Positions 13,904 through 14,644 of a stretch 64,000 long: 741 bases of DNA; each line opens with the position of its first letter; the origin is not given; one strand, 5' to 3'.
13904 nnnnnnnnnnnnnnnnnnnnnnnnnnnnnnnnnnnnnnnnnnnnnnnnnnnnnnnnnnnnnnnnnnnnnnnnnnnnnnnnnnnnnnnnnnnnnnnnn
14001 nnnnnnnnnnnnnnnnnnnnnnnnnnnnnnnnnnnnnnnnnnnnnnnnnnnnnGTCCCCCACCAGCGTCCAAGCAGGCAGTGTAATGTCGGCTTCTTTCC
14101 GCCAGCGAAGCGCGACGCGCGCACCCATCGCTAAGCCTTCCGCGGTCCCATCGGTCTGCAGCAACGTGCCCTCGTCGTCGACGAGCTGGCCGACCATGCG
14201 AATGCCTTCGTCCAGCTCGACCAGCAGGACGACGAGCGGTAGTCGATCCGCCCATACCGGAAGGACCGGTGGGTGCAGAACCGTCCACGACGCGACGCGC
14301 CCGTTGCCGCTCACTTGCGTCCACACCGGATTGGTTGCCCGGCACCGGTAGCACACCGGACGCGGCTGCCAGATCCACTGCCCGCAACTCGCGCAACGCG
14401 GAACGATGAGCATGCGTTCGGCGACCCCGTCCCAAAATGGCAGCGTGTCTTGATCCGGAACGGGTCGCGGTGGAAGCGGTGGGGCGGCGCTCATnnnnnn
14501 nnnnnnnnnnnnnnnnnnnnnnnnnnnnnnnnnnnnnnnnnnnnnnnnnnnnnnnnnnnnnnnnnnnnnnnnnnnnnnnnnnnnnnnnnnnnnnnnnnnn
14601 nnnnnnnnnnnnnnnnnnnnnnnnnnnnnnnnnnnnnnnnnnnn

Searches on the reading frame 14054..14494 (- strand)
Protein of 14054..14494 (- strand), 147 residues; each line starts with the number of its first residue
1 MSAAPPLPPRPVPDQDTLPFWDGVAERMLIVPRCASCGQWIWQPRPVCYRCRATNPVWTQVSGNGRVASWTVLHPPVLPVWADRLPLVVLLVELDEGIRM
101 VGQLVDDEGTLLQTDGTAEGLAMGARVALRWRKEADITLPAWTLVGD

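Call 47: search_protein_families(library=pfam, proteins=[window:14054-14494:-], max_evalue=0.01)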
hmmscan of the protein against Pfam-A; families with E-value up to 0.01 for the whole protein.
window:14054-14494:- (147 aa): 2 families
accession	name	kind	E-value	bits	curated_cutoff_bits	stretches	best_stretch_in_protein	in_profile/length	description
PF01796.24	OB_ChsH2_C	-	7.5e-16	58.3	27.1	1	58-132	1-65/65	ChsH2, C-terminal OB-fold domain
PF12172.15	zf-ChsH2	-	4.3e-09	36.5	23.2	1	21-56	1-36/37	ChsH2, rubredoxin-like zinc ribbon domain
